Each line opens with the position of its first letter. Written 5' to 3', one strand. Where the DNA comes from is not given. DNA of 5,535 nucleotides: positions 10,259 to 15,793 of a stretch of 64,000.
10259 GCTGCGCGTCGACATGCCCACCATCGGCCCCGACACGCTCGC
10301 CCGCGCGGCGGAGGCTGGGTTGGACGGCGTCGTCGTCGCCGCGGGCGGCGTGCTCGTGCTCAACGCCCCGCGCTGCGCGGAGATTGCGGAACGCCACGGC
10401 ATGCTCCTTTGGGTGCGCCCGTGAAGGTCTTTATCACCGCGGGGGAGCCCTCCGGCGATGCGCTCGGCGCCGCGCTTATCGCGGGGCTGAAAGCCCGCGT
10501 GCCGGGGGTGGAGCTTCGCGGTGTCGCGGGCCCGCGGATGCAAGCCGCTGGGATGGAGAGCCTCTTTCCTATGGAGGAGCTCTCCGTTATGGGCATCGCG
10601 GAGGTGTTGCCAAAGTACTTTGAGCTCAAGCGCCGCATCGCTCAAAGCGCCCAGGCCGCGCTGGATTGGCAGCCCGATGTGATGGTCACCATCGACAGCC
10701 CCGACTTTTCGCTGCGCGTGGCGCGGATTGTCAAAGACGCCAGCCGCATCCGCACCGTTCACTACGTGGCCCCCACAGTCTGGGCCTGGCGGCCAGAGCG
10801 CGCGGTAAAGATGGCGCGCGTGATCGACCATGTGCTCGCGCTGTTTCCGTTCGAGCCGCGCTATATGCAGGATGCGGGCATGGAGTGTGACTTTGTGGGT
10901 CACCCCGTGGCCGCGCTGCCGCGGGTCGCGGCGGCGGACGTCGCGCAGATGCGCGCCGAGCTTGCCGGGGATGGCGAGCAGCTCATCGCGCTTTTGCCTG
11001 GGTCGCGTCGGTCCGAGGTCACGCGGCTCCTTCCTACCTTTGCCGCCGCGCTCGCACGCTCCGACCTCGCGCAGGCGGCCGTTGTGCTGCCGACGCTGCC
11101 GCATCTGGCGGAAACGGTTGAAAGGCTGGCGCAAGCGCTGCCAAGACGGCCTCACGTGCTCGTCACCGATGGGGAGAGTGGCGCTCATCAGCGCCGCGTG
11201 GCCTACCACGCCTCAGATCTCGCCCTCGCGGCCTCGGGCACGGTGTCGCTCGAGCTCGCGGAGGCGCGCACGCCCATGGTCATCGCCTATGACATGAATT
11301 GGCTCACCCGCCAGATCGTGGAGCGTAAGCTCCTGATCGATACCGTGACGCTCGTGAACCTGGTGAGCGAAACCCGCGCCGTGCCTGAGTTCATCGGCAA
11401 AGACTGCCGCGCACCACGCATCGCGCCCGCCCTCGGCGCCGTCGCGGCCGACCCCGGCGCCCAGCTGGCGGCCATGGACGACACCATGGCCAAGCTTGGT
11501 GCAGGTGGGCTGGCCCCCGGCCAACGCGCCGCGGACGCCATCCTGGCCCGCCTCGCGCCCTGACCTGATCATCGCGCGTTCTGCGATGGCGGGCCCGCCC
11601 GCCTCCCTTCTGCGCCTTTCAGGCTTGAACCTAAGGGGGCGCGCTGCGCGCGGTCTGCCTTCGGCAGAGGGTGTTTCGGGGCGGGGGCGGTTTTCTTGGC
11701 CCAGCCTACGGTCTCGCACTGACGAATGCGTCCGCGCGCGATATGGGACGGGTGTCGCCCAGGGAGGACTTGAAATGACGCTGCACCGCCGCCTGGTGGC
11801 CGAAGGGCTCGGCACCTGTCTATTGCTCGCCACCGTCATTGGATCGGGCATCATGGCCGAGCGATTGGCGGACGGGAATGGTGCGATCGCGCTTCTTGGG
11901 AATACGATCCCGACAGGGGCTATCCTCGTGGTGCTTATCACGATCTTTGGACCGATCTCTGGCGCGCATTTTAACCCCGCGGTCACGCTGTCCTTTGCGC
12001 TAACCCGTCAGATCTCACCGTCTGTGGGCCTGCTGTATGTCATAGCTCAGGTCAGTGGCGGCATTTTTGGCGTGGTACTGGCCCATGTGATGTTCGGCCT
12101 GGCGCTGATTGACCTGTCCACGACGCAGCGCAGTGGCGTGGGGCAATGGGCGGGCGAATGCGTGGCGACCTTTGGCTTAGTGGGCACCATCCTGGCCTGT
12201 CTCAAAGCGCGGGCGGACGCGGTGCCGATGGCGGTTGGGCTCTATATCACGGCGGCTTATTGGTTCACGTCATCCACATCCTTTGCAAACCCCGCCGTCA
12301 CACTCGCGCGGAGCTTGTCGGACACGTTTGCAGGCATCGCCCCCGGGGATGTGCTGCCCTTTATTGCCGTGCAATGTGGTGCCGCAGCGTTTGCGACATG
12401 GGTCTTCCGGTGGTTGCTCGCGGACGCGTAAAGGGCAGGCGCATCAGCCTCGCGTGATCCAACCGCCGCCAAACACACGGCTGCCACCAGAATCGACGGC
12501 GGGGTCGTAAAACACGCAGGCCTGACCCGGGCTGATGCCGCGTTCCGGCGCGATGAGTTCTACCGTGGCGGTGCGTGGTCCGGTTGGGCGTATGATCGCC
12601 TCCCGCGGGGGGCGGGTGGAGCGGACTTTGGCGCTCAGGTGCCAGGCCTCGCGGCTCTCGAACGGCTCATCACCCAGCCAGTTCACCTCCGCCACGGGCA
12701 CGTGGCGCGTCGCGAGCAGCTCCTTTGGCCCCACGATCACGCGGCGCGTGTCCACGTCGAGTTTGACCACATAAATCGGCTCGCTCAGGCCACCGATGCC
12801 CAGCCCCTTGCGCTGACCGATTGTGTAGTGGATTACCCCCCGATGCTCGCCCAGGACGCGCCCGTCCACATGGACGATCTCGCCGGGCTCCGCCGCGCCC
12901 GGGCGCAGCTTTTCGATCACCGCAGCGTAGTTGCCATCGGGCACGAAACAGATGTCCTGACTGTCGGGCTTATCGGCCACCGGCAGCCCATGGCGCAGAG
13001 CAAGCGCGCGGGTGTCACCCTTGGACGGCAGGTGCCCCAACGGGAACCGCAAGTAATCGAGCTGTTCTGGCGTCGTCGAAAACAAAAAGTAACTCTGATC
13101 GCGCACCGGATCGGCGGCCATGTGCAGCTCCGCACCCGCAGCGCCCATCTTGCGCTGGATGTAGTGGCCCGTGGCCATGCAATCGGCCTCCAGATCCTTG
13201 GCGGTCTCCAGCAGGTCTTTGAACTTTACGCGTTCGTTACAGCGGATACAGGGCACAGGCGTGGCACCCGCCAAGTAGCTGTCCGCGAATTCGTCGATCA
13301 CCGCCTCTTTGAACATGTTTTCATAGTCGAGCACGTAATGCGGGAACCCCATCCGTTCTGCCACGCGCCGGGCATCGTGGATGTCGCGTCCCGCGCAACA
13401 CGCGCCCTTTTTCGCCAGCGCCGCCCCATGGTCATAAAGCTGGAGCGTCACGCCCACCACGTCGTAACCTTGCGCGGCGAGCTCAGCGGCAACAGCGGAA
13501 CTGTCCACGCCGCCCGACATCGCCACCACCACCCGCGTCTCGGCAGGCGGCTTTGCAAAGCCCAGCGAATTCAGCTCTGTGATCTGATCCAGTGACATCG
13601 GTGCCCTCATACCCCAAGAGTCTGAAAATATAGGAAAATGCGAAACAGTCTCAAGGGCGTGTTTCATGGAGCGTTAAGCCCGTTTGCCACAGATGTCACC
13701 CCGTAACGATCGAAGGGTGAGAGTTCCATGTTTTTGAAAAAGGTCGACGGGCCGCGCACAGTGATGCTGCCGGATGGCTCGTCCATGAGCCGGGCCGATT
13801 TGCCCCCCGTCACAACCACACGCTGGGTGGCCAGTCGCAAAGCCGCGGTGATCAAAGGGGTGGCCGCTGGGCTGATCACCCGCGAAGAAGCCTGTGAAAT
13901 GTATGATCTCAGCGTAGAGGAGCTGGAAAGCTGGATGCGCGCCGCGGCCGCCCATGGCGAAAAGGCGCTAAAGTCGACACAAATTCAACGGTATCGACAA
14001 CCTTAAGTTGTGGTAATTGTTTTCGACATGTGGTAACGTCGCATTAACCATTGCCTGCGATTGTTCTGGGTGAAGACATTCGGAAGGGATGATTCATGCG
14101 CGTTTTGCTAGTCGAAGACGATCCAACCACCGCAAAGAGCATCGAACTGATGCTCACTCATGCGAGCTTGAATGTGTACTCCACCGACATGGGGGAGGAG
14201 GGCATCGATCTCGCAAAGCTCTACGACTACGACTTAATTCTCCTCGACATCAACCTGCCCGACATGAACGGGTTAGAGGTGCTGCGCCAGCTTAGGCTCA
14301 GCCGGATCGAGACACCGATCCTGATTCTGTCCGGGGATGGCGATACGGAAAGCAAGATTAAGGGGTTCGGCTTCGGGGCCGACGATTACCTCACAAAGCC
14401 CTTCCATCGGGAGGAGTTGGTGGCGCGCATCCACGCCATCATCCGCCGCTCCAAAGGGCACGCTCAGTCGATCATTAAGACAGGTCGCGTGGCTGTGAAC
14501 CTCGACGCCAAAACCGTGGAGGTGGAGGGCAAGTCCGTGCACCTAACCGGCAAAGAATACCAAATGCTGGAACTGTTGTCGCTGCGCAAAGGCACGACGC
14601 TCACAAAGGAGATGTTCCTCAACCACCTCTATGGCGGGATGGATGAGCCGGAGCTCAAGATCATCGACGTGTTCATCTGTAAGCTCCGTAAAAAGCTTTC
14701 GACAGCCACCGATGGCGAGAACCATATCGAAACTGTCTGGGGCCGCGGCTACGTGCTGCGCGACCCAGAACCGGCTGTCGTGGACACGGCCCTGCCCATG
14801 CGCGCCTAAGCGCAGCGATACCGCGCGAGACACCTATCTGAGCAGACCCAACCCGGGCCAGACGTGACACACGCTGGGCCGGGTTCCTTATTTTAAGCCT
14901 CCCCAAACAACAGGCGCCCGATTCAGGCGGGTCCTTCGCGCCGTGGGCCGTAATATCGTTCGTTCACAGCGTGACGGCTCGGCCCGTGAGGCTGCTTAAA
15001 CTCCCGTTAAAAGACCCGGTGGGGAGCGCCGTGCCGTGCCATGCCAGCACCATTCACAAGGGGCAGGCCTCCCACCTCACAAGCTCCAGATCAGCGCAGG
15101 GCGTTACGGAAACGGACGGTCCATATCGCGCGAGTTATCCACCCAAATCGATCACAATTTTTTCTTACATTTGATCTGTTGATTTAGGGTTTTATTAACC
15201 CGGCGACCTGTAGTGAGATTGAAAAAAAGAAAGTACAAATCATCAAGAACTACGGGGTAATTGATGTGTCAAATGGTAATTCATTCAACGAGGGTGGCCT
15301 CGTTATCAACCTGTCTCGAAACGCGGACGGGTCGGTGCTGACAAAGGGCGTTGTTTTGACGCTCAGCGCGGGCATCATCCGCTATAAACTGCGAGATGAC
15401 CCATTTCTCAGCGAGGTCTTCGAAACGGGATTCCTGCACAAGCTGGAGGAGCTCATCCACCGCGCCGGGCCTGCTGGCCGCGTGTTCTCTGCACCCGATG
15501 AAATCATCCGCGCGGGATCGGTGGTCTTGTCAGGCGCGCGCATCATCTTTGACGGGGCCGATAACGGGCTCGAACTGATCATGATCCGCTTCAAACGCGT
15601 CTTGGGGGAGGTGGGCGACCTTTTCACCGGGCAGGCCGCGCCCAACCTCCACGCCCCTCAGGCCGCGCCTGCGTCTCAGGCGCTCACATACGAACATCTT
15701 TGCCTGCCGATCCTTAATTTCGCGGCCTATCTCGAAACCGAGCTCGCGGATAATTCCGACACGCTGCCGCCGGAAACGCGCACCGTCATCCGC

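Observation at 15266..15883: Orphan DHp-only protein (HisKA-like H-box, no ATPase domain) encoded directly downstream of ctrA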

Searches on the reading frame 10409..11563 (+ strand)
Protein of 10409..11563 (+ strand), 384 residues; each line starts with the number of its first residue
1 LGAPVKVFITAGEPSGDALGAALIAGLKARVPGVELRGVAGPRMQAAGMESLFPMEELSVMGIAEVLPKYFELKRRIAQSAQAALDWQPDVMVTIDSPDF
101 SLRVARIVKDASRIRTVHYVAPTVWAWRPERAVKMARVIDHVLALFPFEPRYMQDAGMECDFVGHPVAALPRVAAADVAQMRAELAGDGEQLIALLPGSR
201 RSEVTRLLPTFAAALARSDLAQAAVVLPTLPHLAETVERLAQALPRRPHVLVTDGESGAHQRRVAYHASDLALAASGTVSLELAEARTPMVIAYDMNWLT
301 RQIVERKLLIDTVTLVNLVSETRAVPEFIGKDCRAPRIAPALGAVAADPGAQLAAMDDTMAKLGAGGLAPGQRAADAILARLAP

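Call 68: search_protein_families(library=pfam, proteins=[window:10409-11563:+], max_evalue=0.00001)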
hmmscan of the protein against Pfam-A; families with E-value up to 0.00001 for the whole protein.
window:10409-11563:+ (384 aa): 1 family
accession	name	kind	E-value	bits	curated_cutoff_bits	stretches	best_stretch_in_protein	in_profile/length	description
PF02684.21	LpxB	-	1.3e-85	288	22.6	1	7-341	1-334/374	Lipid-A-disaccharide synthetase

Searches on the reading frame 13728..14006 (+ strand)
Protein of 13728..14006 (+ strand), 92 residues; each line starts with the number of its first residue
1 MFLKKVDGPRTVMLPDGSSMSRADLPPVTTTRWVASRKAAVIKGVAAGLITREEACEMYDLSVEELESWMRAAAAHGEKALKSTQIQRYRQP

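Call 3: search_protein_families(library=pfam, proteins=[window:13728-14006:+], max_evalue=1)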
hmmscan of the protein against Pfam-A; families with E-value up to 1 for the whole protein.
window:13728-14006:+ (92 aa): 5 families
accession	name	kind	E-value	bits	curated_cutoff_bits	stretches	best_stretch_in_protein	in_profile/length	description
PF06627.17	DUF1153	-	3e-36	123.9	23.5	1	4-90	1-87/87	Protein of unknown function (DUF1153)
PF13518.12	HTH_28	-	0.00012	22.5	25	1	37-83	1-46/52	Helix-turn-helix domain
PF01527.26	HTH_Tnp_1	-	0.019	15.6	24.1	1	30-82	4-55/75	Transposase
PF13551.12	HTH_29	-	0.052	14.1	28.1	1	38-83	1-46/64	Winged helix-turn helix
PF12728.13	HTH_17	-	0.12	13.1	27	1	50-72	2-24/51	Helix-turn-helix domain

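Call 4: search_protein_families(library=ncbifam, proteins=[window:13728-14006:+], max_evalue=1)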
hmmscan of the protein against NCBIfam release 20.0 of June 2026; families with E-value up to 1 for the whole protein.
window:13728-14006:+ (92 aa): 2 families
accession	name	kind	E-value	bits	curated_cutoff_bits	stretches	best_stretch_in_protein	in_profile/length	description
NF051866.1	CtrAInhibSciP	equivalog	3.1e-36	123.4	100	1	1-90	1-90/90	CtrA inhibitor SciP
NF033516.0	transpos_IS3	equivalog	0.028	13.7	160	1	38-84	3-49/369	IS3 family transposase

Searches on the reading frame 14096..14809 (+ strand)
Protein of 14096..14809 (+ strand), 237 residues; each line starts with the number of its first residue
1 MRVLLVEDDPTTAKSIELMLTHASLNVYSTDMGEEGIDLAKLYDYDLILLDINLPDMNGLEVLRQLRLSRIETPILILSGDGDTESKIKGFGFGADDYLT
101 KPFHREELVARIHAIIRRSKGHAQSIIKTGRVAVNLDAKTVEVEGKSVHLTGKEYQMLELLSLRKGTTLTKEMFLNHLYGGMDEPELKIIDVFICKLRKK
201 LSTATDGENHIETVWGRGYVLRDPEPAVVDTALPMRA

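Call 3: search_protein_families(library=pfam, proteins=[window:14096-14809:+], max_evalue=1)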
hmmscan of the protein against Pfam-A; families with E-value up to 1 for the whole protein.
window:14096-14809:+ (237 aa): 2 families
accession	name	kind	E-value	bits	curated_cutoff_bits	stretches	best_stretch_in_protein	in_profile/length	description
PF00072.30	Response_reg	-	4e-29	101.5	30.2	1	3-112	1-110/111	Response regulator receiver domain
PF00486.34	Trans_reg_C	-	7.2e-21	74.5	26.2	1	145-221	1-77/77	Transcriptional regulatory protein, C terminal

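Call 4: search_protein_families(library=ncbifam, proteins=[window:14096-14809:+], max_evalue=1)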
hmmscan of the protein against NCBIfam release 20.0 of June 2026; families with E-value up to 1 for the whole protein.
window:14096-14809:+ (237 aa): 108 families (the best 25 are shown)
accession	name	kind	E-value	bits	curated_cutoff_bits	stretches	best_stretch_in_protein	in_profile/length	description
NF045991.1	RespRegCtrARhodob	equivalog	5.5e-127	422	350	1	1-224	1-224/224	response regulator transcription factor CtrA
NF007928.2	PRK10643.1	equivalog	2.9e-48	164.4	330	1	1-221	1-216/216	two-component system response regulator PmrA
TIGR01387.1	cztR_silR_copR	subfamily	5.3e-47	160.3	279.2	1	3-221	1-218/218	heavy metal response regulator transcription factor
NF040689.1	MtrAB_MtrA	equivalog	1.4e-45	155.4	300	1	3-219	1-216/219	MtrAB system response regulator MtrA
NF045944.1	ResRegRpaBCyano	equivalog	3.7e-45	154.1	330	1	4-222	1-228/229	response regulator transcription factor RpaB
NF041734.1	resp_reg_RppA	equivalog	6.8e-44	149.9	250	1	1-222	1-228/229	two-component system response regulator RppA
TIGR02154.1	PhoB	equivalog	8.4e-44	149.5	296.2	1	2-221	4-225/226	phosphate regulon transcriptional regulator PhoB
NF012023.0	PRK15479.1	equivalog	5.1e-42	143.9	337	1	1-222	1-218/224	transcriptional regulator TctD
NF007346.1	PRK09836.1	equivalog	1.4e-40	139.5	420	1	1-225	1-225/227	copper/silver response regulator transcription factor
NF008078.0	PRK10816.1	equivalog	1e-39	136.4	336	1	1-220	1-219/223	two-component system response regulator PhoP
NF041733.1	resp_reg_CseB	equivalog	1.1e-39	136.2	350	1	2-222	2-227/228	two-component system response regulator CseB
NF008296.0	PRK11083.1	equivalog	1.7e-39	135.5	273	1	2-222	5-226/228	two-component system response regulator CreB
NF007663.1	PRK10336.1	equivalog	2.9e-39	135.1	345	1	1-223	1-218/219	quorum sensing response regulator transcription factor QseB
NF040534.1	resp_reg_YycF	equivalog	3.2e-39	134.5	340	1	2-225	2-231/231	response regulator YycF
NF007005.1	PRK09468.1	equivalog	4.4e-38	131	331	1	2-221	5-231/237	osmolarity response regulator transcription factor OmpR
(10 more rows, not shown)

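Call 32: find_related_loci(query=window:14096-14806:+, collection=genome_contigs, flank=5000)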
Query window:14096-14806:+ (237 aa) in genome_contigs; peptide patterns used: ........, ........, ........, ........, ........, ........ (x = any residue, [..] = any of these).
600 stretches matched a pattern (row limit reached: there are more); 599 encode a relative of the query (tblastn E <= 1e-3); the best 80 are kept; 80 distinct loci.
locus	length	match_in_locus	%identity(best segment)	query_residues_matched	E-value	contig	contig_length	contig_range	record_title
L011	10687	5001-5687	91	1-229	7e-141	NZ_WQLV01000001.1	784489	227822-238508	Parasedimentitalea huanghaiensis strain CY05 Scaffold1_1, whole genome shotgun sequence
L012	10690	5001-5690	90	1-230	3e-140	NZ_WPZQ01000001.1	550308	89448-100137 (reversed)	Ruegeria arenilitoris strain HKCCD8929-2 NODE_1, whole genome shotgun sequence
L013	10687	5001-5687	91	1-229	2e-140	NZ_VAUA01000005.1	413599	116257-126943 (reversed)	Parasedimentitalea maritima strain DSW4-44 contig5, whole genome shotgun sequence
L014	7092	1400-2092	89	1-231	8e-140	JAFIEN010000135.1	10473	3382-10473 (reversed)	MAG: Rubellimicrobium sp. isolate BM_Day8_Bin.38 NODE_2664_length_10473_cov_5.075542, whole genome shotgun sequence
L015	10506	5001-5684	91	1-228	9e-140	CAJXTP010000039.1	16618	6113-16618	MAG TPA_asm: uncultured Loktanella sp. isolate SRR3933389_bin.6_MetaBAT_v2.12.1_MAG genome assembly, contig: NODE_288_le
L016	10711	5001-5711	86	1-237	3e-139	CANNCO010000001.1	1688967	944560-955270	uncultured Rhodobacteraceae bacterium isolate N326-Z.fasta genome assembly, contig: NODE_1, whole genome shotgun sequenc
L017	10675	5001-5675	92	1-225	3e-139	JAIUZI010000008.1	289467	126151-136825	Seohaeicola saemankumensis strain DP4N-5 DP4N-5_ctg008, whole genome shotgun sequence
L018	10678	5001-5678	91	1-226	3e-139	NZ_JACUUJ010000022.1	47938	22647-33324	MAG: Yoonia sp. isolate Kmv28 NODE_276_length_47938_cov_8.932168, whole genome shotgun sequence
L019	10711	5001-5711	85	1-237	5e-139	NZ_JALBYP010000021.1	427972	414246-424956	Aliiroseovarius sediminis strain N1F302 106, whole genome shotgun sequence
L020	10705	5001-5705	89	3-237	7e-139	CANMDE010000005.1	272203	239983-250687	uncultured Rhodobacteraceae bacterium isolate 2-988-3Z.fasta genome assembly, contig: NODE_5, whole genome shotgun seque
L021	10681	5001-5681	91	1-227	6e-139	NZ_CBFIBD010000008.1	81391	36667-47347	MAG: Yoonia sp. isolate Co_bin_557_indstr Co_bin_557_indstr_c8, whole genome shotgun sequence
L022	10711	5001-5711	85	1-237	8e-139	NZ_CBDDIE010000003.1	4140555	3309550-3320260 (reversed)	MAG: Aliiroseovarius sp. isolate ee146cc7-8927-490a-8d4f-c119b52f314b chromosome_2, whole genome shotgun sequence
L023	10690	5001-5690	89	1-230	9e-139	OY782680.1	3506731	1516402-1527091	MAG: Aliishimia sp. isolate 63f2f763-dbc6-40f9-b46a-ede5a66909dd genome assembly, chromosome: 1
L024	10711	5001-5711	85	1-237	2e-138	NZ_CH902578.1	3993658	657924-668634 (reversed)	Maritimibacter alkaliphilus HTCC2654 1099457000270, whole genome shotgun sequence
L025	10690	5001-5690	89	1-230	5e-138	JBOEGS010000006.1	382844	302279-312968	MAG: Paracoccaceae bacterium isolate PBSAalp1 PBSA13_contig_39, whole genome shotgun sequence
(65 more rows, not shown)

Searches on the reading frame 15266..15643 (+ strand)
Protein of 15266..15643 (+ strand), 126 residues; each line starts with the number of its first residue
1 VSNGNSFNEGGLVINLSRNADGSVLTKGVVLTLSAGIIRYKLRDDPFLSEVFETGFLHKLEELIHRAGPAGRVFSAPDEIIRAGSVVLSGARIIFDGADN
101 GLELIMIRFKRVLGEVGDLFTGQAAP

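Call 75: predict_structure(alignment_id=A5)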
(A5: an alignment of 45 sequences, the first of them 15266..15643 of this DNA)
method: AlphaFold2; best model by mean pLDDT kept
length: 126 residues; sequences in the alignment: 45
mean_pLDDT: 90.5   pTM: 0.84
mean pLDDT of the five models: 90.5, 90.5, 90.3, 89.6, 89.4
residues with pLDDT >= 90: 100; 70-90: 14; 50-70: 10; < 50: 2
segments of 3 or more residues with pLDDT < 50: none
pLDDT, mean of each block of 10 residues (from residue 1): 57 96 96 94 96 97 89 91 97 90 95 95 78
secondary structure, 60 per line:
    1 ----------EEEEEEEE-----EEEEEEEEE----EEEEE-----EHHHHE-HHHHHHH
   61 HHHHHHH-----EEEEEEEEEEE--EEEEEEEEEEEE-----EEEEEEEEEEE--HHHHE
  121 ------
elements in order: E11-18 E24-32 E37-41 H48-51 H54-67 E73-83 E86-97 E103-113 H116-119

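Call 78: fold_search(model_id=the predicted structure, library=pdb)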
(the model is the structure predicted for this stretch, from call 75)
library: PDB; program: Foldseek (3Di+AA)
matches with E <= 10: 1047; with E <= 0.001: 0
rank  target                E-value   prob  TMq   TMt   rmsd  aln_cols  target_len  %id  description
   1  5xmz                  6.3e-03  0.90  0.32  0.33  10.8       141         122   11  Verticillium effector PevD1 (released 2017-07-05)
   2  8dze_A                4.5e-02  0.85  0.33  0.12   9.1       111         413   10  Cryo-EM structure of bundle-forming pilus extension ATPase from E. coli in the presence of AMP-PNP (class-1) (released 2022-10-26)
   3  8dzg_A                5.6e-02  0.77  0.31  0.12   9.1       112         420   12  Cryo-EM structure of bundle-forming pilus extension ATPase from E.coli in the presence of ADP (released 2022-10-26)
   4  7fdp_A                9.6e-02  0.23  0.24  0.10  12.0       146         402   14  Crystal structure of PirB insecticidal protein from Photorhabdus akhurstii (released 2022-07-20)
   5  7fdp_B                1.7e-01  0.20  0.23  0.08  13.2       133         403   10  Crystal structure of PirB insecticidal protein from Photorhabdus akhurstii (released 2022-07-20)
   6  5tzn_G                2.3e-01  0.47  0.29  0.26   9.9       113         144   11  Structure of the viral immunoevasin m12 (Smith) bound to the natural killer cell receptor NKR-P1B (B6) (released 2017-05-24)
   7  5tzn_F                2.3e-01  0.44  0.28  0.27   9.9       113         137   11  Structure of the viral immunoevasin m12 (Smith) bound to the natural killer cell receptor NKR-P1B (B6) (released 2017-05-24)
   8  9pr8_C                2.4e-01  0.16  0.21  0.07  11.8       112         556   12  Crystal Structure of the Clostridiodes difficile CspC-CspA heterodimer. (released 2026-01-21)
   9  4f07_K                2.4e-01  0.13  0.23  0.20  13.2       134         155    9  Structure of the Styrene Monooxygenase Flavin Reductase (SMOB) from Pseudomonas putida S12 (released 2013-05-08)
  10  4w4j_A                2.6e-01  0.08  0.17  0.09  16.4       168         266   11  Crystal structure of EspG3 from the ESX-3 type VII secretion system of M. smegmatis (released 2014-10-01)
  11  2wiq_B                2.7e-01  0.18  0.27  0.19  10.1       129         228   12  Fluorescent protein KillerRed in the native state (released 2009-08-11)
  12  5v6c_B                3.2e-01  0.35  0.25  0.23   9.3       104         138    7  Crystal Structure of the Second beta-Prism Domain of RbmC from V. cholerae (released 2018-01-24)
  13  3zoc                  3.2e-01  0.08  0.21  0.16  14.9       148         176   10  Crystal structure of FMN-binding protein (NP_142786.1) from Pyrococcus horikoshii with bound p-hydroxybenzaldehyde (released 2014-05-14)
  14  2wst_A                3.4e-01  0.41  0.32  0.24  11.0       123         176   12  Head domain of porcine adenovirus type 4 NADC-1 isolate fibre (released 2010-08-11)
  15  3wck_C                3.6e-01  0.20  0.27  0.20  10.0       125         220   10  Crystal structure of monomeric photosensitizing fluorescent protein, Supernova (released 2013-10-02)
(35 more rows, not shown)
